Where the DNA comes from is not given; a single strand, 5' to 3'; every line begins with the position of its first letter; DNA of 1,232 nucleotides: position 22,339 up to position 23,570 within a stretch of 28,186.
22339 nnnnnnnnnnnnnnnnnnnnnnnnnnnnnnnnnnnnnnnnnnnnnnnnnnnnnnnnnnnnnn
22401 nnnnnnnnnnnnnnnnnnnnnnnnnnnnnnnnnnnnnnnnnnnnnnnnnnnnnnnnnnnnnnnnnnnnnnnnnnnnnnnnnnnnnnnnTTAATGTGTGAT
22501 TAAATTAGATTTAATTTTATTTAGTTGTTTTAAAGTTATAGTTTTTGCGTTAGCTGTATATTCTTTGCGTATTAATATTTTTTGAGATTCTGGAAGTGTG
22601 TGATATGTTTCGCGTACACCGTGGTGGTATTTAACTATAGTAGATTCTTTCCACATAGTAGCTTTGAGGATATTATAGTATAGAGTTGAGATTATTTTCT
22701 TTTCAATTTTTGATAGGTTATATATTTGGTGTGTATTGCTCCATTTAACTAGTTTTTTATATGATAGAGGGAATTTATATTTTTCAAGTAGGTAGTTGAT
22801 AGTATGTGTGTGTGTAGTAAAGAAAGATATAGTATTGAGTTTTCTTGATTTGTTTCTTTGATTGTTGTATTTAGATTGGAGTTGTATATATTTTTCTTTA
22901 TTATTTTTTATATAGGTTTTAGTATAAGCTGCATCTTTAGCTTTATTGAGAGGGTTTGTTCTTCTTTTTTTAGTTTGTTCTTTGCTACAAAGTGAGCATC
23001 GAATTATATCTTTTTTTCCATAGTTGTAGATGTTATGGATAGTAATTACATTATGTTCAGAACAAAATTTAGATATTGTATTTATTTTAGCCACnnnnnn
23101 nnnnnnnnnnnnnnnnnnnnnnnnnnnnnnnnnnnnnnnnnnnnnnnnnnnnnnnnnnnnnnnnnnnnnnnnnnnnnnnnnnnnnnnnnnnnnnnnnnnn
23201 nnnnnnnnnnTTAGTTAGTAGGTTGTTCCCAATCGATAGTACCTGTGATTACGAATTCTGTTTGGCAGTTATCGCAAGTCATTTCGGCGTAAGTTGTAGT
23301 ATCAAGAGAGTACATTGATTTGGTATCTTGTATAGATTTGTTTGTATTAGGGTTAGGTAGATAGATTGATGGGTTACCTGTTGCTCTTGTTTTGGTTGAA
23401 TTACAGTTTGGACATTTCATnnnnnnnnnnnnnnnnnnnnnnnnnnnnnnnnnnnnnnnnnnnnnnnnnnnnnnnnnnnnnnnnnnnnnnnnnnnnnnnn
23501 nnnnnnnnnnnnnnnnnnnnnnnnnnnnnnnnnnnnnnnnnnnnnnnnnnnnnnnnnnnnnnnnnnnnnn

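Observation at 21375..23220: Island with mirror-image strand composition: G-free left arm, C-free right arm, palindrome-rich centre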

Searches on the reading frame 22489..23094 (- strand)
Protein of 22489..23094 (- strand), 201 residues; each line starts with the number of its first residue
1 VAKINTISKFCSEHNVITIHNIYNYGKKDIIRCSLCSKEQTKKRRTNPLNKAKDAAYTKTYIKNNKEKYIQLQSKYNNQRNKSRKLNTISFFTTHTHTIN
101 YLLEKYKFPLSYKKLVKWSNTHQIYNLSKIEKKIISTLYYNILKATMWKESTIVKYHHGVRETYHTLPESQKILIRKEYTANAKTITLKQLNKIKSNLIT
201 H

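Call 8: search_protein_families(library=pfam, proteins=[window:22489-23094:-], max_evalue=0.1)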
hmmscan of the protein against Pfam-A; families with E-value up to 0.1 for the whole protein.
window:22489-23094:- (201 aa): 0 families

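Call 9: search_protein_families(library=phrogs, proteins=[window:22489-23094:-], max_evalue=0.1)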
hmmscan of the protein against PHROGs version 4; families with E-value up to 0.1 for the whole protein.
window:22489-23094:- (201 aa): 1 family
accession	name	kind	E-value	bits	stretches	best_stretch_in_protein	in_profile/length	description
phrog_2340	-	DNA, RNA and nucleotide metabolism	0.013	16.7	1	7-87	10-90/171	endonuclease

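Call 16: find_related_loci(query=window:22489-23094:-, collection=viral_contigs, flank=10000)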
Query window:22489-23094:- (201 aa) in viral_contigs; peptide patterns used: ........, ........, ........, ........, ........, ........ (x = any residue, [..] = any of these).
24 stretches matched a pattern, but none encodes a relative of the query by tblastn (E <= 1e-3).

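Call 18: search_dna_similar(query=window:22489-23094:-, collection=phages, mode=protein, max_evalue=0.01)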
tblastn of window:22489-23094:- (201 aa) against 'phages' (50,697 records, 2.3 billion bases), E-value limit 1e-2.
No match.

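Call 21: find_homologous_proteins(query=window:22489-23094:-, max_evalue=0.01)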
Query window:22489-23094:- (201 aa): 1 proteins with E <= 0.01 among 261 candidates.
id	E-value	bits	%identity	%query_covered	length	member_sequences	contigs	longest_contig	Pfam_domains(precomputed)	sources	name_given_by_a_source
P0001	1.2e-122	425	100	100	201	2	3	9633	-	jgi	-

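Call 36: list_cluster_members(proteins=[window:22489-23094:-, window:23724-24248:-, window:22125-22379:-, window:21604-21825:-, window:23211-23420:-, window:23533-23718:-, window:24320-25294:-, window:20692-21309:-])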
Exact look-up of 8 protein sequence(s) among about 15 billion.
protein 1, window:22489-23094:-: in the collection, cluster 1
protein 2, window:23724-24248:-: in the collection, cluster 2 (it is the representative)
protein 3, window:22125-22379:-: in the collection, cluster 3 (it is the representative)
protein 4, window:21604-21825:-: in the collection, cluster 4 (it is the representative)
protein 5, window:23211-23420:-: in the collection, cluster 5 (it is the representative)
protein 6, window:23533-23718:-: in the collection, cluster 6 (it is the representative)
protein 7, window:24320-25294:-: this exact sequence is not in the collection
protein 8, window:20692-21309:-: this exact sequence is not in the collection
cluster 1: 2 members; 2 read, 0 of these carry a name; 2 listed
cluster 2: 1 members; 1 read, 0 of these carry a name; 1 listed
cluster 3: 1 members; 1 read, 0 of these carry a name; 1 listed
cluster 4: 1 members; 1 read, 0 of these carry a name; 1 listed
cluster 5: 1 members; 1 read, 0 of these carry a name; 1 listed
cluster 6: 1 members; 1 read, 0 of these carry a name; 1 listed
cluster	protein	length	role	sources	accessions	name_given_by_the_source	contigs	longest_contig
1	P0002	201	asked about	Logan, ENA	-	-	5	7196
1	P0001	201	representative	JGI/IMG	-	-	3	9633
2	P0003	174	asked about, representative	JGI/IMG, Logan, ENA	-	-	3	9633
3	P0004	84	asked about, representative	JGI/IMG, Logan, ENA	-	-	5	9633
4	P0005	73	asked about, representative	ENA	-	-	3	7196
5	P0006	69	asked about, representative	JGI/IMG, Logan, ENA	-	-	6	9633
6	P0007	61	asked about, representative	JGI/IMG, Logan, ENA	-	-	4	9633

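Call 37: find_encoding_contigs(protein=P0001, flank=10000, max_places=10)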
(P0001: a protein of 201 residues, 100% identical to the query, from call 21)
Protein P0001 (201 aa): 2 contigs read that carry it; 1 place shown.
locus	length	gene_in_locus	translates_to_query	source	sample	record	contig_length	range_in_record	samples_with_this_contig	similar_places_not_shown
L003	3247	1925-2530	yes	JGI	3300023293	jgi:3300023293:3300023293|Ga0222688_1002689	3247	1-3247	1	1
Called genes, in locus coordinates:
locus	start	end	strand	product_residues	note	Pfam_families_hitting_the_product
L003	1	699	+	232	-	?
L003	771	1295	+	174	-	-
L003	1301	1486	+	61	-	-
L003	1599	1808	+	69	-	-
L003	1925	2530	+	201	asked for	-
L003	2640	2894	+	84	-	-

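Call 54: search_protein_representatives(protein=window:22489-23094:-)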
Query: 201 residues. Proteins with E-value up to 0.001 (for the whole library): 29; up to 1e-10: 18; up to 1e-30: 1. The best 29 are listed.
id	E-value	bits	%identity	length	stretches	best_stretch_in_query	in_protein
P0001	3.7e-123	424.5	100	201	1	1-201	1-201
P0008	8.1e-23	97.5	32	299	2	10-195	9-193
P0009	5.3e-22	94.8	34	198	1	1-187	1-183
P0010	2.6e-21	92.6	30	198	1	3-190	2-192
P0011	8.1e-20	87.7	35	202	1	7-198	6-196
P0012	1.3e-19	87.0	35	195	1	3-198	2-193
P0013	7.1e-18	81.4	36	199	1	3-194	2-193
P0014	1.6e-16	76.9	35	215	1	5-194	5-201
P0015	1.0e-15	74.3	38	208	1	9-185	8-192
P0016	1.4e-14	70.7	33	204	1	5-197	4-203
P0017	2.0e-14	70.1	34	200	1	3-193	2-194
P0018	3.0e-14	69.5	31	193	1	6-193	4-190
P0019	6.0e-14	68.6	30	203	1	9-193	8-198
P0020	1.4e-13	67.3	28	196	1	3-194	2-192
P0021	1.6e-13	67.2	30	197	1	5-193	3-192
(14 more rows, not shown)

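Call 56: find_encoding_contigs(protein=P0011, flank=10000, max_places=3)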
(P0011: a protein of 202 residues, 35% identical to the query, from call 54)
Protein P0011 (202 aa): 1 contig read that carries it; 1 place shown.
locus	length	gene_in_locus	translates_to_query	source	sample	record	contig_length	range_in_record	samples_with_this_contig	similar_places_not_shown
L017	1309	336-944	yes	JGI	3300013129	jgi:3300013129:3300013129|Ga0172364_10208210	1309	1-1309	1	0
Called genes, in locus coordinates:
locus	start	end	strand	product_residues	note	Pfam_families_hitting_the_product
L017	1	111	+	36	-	?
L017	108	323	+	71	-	-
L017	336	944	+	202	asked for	-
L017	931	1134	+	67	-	-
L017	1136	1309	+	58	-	?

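Call 57: find_encoding_contigs(protein=P0009, flank=10000, max_places=3)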
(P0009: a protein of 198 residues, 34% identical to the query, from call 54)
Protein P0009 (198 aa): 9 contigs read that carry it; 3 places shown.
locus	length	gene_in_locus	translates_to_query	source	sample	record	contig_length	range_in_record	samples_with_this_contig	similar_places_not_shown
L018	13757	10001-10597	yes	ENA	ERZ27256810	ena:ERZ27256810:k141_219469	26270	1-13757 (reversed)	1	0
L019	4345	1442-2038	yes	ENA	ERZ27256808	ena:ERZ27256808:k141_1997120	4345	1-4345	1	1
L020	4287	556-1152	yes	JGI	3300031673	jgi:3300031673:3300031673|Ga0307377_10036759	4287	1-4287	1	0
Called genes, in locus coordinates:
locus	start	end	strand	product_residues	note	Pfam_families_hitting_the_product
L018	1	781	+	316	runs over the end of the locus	PF01551:Peptidase_M23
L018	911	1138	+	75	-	-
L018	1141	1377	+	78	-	PF04024:PspC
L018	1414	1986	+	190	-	-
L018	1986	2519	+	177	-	-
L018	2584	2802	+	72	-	-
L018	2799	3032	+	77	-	-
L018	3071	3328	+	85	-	-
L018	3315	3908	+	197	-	-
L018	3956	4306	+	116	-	-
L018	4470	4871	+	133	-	-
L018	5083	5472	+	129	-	-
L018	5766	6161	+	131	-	-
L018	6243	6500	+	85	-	-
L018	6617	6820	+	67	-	-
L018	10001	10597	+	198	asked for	-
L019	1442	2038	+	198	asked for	-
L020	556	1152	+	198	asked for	-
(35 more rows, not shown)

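Call 67: find_related_loci(query=A2, collection=metagenome_contigs, flank=6000)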
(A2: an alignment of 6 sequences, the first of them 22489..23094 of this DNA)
Query A2 (201 aa) in metagenome_contigs; peptide patterns used: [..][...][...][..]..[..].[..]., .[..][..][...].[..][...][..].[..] (x = any residue, [..] = any of these).
235 stretches matched a pattern; 6 encode a relative of the query (tblastn E <= 1e-3); 6 distinct loci.
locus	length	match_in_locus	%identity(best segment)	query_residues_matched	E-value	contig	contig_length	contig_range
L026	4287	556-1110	34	1-189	3e-28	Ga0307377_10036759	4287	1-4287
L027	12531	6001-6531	33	18-194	3e-25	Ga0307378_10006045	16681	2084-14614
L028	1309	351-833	34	7-168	3e-22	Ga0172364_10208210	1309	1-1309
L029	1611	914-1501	29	1-199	4e-22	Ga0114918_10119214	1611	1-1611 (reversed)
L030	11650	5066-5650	33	1-194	3e-21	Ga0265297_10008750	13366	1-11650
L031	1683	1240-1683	26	5-151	1e-7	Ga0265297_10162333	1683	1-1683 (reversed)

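Call 70: search_solved_structures(query=A1, max_evalue=1)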
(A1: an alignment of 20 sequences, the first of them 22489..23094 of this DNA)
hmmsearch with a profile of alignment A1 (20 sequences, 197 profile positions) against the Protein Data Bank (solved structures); distinct sequences matched with E-value up to 1: 1.
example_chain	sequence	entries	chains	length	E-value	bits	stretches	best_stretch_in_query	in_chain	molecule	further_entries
1key_A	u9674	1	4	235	0.5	13.2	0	79-137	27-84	translin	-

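Call 71: search_protein_families(library=pfam, alignment_id=A1, max_evalue=0.1)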
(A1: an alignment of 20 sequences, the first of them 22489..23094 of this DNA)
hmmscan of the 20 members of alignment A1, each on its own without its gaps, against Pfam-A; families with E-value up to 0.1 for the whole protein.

A. member 1, window:22489-23094:- (201 aa): 0 families

B. families by the number of members that match (of 20 scanned): 22 families
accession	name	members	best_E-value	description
PF01450.25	KARI_C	1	0.00038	Ketol-acid reductoisomerase, C-terminal domain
PF25264.1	DUF7864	1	0.002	Domain of unknown function (DUF7864)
PF08782.15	c-SKI_SMAD_bind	1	0.0028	c-SKI Smad4 binding domain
PF20770.3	PAN2_N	1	0.0037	PAN2 N-terminal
PF13066.11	DUF3929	1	0.0074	Protein of unknown function (DUF3929)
PF11123.14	DNA_Packaging_2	1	0.0087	DNA packaging protein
PF22356.1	MACPF_b-prism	1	0.012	MACPF/perforin-like, beta-prism domain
PF06385.17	Baculo_LEF-11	1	0.013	Baculovirus LEF-11 protein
PF24715.1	YxiF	1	0.013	YxiF protein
PF17470.7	Gp45_2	1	0.015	Phage gene product 45.2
PF10690.14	Myticin-prepro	1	0.018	Myticin pre-proprotein from the mussel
PF12224.13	Amidoligase_2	1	0.018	Putative amidoligase enzyme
PF10607.14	CTLH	1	0.021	CTLH/CRA C-terminal to LisH motif domain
PF02947.19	Flt3_lig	1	0.033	flt3 ligand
PF00653.27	BIR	1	0.048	Inhibitor of Apoptosis domain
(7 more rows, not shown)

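Call 76: predict_structure(alignment_id=A1)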
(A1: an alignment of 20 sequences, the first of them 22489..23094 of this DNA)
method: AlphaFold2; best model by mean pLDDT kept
length: 201 residues; sequences in the alignment: 20
mean_pLDDT: 94.0   pTM: 0.67
mean pLDDT of the five models: 94.0, 93.5, 93.0, 92.2, 91.8
residues with pLDDT >= 90: 180; 70-90: 16; 50-70: 3; < 50: 2
segments of 3 or more residues with pLDDT < 50: none
pLDDT, mean of each block of 10 residues (from residue 1): 91 97 92 95 94 96 97 97 96 96 86 94 95 94 97 98 98 98 97 79 42
secondary structure, 60 per line:
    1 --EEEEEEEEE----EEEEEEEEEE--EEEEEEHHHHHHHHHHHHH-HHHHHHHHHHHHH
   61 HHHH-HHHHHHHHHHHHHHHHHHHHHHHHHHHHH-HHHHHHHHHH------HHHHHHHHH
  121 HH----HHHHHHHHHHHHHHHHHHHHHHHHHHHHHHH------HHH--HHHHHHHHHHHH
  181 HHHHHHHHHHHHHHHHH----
elements in order: E3-11 E16-25 E28-33 H34-46 H48-64 H66-94 H96-105 H112-122 H127-157 H169-197

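Call 80: fold_search(model_id=the predicted structure, library=pdb)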
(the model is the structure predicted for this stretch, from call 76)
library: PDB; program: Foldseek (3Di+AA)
matches with E <= 10: 134; with E <= 0.001: 0
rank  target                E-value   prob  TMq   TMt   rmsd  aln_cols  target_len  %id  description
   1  9lws_B                3.6e-01  0.09  0.16  0.13  27.3       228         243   14  Cryo-EM structure of PI3Kalpha H1047R in complex with compound UCL-TRO-1938 (released 2025-10-15)
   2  1hx1_B                1.0e+00  0.09  0.15  0.24  19.3       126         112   16  CRYSTAL STRUCTURE OF A BAG DOMAIN IN COMPLEX WITH THE HSC70 ATPASE DOMAIN (released 2001-03-07)
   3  8ek4_B                1.5e+00  0.09  0.17  0.24  19.7       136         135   18  De novo designed ice-binding proteins from twist-constrained helices (released 2023-07-12)
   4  8glv_Eb               1.5e+00  0.07  0.17  0.04  27.7       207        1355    9  96-nm repeat unit of doublet microtubules from Chlamydomonas reinhardtii flagella (released 2023-05-31)
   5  4jps_B                1.7e+00  0.04  0.16  0.14  27.2       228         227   12  Co-crystal Structures of the Lipid Kinase PI3K alpha with Pan and Isoform Selective Inhibitors (released 2014-04-02)
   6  8tsc_B                1.7e+00  0.04  0.15  0.12  26.5       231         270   14  Human PI3K p85alpha/p110alpha H1047R bound to compound 3 (released 2023-11-22)
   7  3msu_B                2.2e+00  0.35  0.15  0.07   4.2        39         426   18  Crystal Structure of Citrate Synthase from Francisella tularensis (released 2010-05-26)
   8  8ts9_B                2.2e+00  0.03  0.16  0.13  28.8       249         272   13  Human PI3K p85alpha/p110alpha H1047R bound to compound 1 (released 2023-11-22)
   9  5itd_B                2.3e+00  0.04  0.16  0.14  27.4       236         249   14  Crystal structure of PI3K alpha with PI3K delta inhibitor (released 2016-09-07)
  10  5aqg_D                2.6e+00  0.06  0.15  0.23  19.5       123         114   15  Fragment-based screening of HSP70 sheds light on the functional role of ATP-binding site residues (released 2016-10-05)
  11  8v8i_D                2.8e+00  0.03  0.16  0.15  28.2       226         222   13  PI3Ka H1047R co-crystal structure with inhibitor in cryptic pocket (compound 5). (released 2024-03-20)
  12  5sxd_B                2.9e+00  0.03  0.16  0.14  28.2       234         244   14  Crystal Structure of PI3Kalpha in complex with fragment 22 (released 2017-02-15)
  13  8tsb_B                2.9e+00  0.03  0.16  0.12  26.7       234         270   14  Human PI3K p85alpha/p110alpha bound to compound 2 (released 2023-11-22)
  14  3msu_A                3.1e+00  0.25  0.14  0.08   4.3        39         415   18  Crystal Structure of Citrate Synthase from Francisella tularensis (released 2010-05-26)
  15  6ixe                  3.1e+00  0.06  0.21  0.21  15.9       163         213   13  Crystal structure of SeMet apo SH3BP5 (I41) (released 2019-03-20)
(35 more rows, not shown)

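Call 81: fold_search(model_id=the predicted structure, library=viral)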
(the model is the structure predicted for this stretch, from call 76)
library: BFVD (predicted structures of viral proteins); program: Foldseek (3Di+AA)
matches with E <= 10: 357; with E <= 0.001: 0
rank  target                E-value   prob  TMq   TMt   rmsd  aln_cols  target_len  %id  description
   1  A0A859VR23            4.6e-02  0.82  0.17  0.11  15.0       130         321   14  (no name in the UniProt tables at hand)
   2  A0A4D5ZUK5            3.2e-01  0.72  0.19  0.34  10.5        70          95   21  (no name in the UniProt tables at hand)
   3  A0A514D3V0            3.8e-01  0.16  0.18  0.11  14.6       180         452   12  (no name in the UniProt tables at hand)
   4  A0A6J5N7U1            6.5e-01  0.28  0.13  0.25  12.7        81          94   20  Uncharacterized protein [uncultured Caudovirales phage]
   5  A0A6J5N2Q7            6.9e-01  0.13  0.10  0.18  21.1        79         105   16  Uncharacterized protein [uncultured Caudovirales phage]
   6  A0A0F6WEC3            7.3e-01  0.21  0.15  0.22  12.2        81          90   15  Uncharacterized protein [Mycobacterium phage Cambiare]
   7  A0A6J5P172            8.7e-01  0.10  0.16  0.14  21.2       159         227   12  Uncharacterized protein [uncultured Caudovirales phage]
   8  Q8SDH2                9.9e-01  0.63  0.20  0.16   7.3        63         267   16  (no name in the UniProt tables at hand)
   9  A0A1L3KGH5            9.9e-01  0.05  0.14  0.10  23.2       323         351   11  Uncharacterized protein [Hubei noda-like virus 24]
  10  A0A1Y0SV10            1.1e+00  0.28  0.25  0.31  14.5       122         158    9  Uncharacterized protein [Pseudomonas phage Noxifer]
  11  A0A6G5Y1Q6            1.2e+00  0.47  0.13  0.27   7.2        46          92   17  (no name in the UniProt tables at hand)
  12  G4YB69                1.5e+00  0.07  0.17  0.20  20.9       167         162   11  (no name in the UniProt tables at hand)
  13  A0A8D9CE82            1.6e+00  0.25  0.16  0.40   3.9        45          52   20  Uncharacterized protein [uncultured marine phage]
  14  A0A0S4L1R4            1.6e+00  0.18  0.14  0.28   4.2        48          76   19  Uncharacterized protein [Pseudomonas phage VCM]
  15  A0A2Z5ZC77            1.7e+00  0.38  0.14  0.33   6.6        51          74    8  Uncharacterized protein [Escherichia phage EcS1]
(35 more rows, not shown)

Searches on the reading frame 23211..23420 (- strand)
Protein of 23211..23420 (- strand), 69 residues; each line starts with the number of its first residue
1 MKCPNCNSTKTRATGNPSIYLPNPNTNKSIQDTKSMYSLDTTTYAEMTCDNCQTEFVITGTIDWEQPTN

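Call 8: search_protein_families(library=pfam, proteins=[window:23211-23420:-], max_evalue=0.1)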
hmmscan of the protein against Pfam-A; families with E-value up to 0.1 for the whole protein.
window:23211-23420:- (69 aa): 10 families
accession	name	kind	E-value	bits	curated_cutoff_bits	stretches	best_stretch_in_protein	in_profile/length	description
PF22191.2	IBR_1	-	0.00031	21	27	1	34-65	10-40/47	IBR domain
PF08271.17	Zn_Ribbon_TF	-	0.0021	18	29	1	1-11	1-11/43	TFIIB zinc-binding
PF13717.11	Zn_ribbon_4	-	0.028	14.8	30.3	0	48-57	4-13/36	zinc-ribbon domain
PF08274.17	Zn_Ribbon_YjdM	-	0.036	14.5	30.8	0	2-9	4-11/30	PhnA Zinc-Ribbon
PF09723.15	Zn_ribbon_8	-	0.037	14.5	34.4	0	2-12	28-38/41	Zinc ribbon domain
PF23451.1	Zn_ribbon_PaaD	-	0.037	14.1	27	0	2-13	16-27/53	PaaD zinc beta ribbon domain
PF22811.2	Zn_ribbon_NrdR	-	0.043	14.2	27.2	0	1-12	1-12/42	Transcriptional repressor NrdR-like, N-terminal domain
PF22747.2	Zn_ribbon_DUF2089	-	0.073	13.6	27.6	0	46-55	12-21/32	DUF2089 zinc ribbon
PF10601.15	zf-LITAF-like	-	0.095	13.3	23.8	0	39-55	49-65/70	LITAF-like zinc ribbon domain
PF13423.12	UCH_1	-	0.098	12.7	22.2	0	1-55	140-201/317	Ubiquitin carboxyl-terminal hydrolase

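Call 9: search_protein_families(library=phrogs, proteins=[window:23211-23420:-], max_evalue=0.1)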
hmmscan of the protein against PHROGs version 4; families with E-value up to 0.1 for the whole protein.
window:23211-23420:- (69 aa): 8 families
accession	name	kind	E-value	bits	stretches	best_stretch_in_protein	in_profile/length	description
phrog_6504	-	unknown function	0.013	16.7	0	45-59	33-47/61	-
phrog_1315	-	unknown function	0.014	16.6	0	45-59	5-19/108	-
phrog_5602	-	unknown function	0.027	15.1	0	39-59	11-31/60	-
phrog_17221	-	unknown function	0.037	15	0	24-53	18-45/51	-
phrog_1305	-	DNA, RNA and nucleotide metabolism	0.056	13.8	1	2-59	18-62/226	DNA binding protein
phrog_2816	-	other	0.057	14.6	0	1-16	1-16/43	protease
phrog_16376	-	unknown function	0.059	14.4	0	45-65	34-54/56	-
phrog_2834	-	unknown function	0.096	13.6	0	28-59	30-62/78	-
